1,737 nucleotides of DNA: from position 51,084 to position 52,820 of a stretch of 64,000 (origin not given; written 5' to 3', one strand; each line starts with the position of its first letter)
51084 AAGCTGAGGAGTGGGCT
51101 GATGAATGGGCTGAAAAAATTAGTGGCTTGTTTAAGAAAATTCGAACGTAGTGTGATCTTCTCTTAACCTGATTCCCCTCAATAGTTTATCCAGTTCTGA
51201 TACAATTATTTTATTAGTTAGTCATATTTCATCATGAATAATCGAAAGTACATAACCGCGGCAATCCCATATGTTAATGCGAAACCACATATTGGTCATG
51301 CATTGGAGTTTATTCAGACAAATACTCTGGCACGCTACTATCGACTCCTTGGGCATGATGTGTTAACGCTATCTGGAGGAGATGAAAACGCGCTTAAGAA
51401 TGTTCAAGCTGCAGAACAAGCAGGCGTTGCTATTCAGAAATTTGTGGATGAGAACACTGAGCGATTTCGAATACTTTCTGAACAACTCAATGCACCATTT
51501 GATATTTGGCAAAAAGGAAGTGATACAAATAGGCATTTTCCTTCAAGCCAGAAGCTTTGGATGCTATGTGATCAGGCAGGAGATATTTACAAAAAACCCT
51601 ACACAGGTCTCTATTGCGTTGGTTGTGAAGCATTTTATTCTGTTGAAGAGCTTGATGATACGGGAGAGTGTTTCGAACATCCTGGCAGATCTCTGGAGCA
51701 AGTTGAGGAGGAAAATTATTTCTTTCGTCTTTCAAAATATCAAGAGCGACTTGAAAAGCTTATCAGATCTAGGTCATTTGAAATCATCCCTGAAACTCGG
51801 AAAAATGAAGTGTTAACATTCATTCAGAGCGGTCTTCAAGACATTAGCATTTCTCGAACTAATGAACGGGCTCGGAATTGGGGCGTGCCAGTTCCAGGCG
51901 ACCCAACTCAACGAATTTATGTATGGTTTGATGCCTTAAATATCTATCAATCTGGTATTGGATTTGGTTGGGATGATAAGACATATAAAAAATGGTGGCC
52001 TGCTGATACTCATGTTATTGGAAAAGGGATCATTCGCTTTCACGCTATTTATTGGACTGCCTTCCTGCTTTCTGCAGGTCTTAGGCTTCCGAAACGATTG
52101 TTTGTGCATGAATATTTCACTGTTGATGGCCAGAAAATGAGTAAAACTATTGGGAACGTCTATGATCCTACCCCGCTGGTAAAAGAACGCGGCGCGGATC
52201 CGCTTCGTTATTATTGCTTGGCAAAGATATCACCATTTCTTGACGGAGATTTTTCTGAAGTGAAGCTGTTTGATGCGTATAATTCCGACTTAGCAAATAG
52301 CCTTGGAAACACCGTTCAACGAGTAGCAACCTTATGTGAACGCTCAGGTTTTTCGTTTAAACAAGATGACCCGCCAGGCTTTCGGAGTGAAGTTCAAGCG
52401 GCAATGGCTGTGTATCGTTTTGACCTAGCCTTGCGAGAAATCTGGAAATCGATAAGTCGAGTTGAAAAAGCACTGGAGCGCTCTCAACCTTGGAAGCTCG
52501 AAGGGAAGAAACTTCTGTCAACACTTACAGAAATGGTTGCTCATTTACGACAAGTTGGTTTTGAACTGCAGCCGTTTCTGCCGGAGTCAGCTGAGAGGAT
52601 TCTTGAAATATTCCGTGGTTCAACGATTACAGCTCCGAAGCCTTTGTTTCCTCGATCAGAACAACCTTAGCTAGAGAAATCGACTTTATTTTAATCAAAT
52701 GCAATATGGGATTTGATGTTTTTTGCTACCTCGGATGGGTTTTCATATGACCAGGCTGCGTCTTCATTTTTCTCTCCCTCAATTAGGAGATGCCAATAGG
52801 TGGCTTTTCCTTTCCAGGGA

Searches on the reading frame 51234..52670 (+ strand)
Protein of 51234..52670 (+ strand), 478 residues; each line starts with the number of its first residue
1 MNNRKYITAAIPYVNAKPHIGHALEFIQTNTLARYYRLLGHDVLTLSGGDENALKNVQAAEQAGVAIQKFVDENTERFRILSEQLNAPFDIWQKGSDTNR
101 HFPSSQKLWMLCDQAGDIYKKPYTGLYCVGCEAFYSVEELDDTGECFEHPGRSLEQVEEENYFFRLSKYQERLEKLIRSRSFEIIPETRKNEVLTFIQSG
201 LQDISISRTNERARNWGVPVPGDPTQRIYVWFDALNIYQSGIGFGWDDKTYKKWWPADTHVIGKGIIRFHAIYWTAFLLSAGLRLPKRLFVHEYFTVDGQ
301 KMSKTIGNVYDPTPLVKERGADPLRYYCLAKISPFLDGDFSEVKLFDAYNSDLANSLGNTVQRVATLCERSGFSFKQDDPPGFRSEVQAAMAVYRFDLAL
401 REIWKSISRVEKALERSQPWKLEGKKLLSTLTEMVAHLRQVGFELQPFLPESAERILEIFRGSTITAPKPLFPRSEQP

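Call 26: search_protein_families(library=pfam, proteins=[window:51234-52670:+], max_evalue=0.00001)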
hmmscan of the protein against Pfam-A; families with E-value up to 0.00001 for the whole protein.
window:51234-52670:+ (478 aa): 3 families
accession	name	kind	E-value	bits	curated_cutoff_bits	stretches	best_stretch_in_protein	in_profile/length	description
PF09334.17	tRNA-synt_1g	-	2.9e-85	286.8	20.1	1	6-364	2-390/391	tRNA synthetases class I (M)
PF00133.28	tRNA-synt_1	-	1.2e-20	74.1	22.7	2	230-329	301-403/414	tRNA synthetases class I (I, L, M and V)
PF01406.26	tRNA-synt_1e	-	9.3e-07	28.9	27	0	289-330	240-282/301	tRNA synthetases class I (C) catalytic domain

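Call 75: list_cluster_members(proteins=[window:39119-39226:-, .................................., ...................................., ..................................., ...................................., window:51234-52670:+, P0001, window:36292-36555:-, window:30686-31135:-])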
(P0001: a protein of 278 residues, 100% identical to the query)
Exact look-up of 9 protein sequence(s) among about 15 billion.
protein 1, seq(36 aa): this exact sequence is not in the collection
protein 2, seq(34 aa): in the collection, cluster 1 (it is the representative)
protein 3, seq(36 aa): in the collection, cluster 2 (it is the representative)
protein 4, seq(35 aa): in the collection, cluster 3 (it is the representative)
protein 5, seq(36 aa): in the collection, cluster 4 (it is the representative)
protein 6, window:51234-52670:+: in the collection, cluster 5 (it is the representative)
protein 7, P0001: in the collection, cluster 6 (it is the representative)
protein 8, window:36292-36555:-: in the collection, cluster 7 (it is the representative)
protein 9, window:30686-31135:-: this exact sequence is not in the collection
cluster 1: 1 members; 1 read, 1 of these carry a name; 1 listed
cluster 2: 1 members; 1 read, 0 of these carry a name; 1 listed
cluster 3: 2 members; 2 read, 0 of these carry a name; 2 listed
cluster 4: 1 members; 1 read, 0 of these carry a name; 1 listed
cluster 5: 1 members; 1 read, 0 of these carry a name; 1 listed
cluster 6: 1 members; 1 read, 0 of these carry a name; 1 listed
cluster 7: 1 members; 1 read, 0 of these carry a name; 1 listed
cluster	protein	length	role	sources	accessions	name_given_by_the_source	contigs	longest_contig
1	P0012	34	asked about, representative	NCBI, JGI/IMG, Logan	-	hypothetical protein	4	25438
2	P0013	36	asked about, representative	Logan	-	-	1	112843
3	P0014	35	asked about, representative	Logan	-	-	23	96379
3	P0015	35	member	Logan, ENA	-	-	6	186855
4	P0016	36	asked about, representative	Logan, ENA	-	-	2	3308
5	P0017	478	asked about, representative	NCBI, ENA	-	-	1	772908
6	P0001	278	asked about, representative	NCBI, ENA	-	-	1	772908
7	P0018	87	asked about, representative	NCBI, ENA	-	-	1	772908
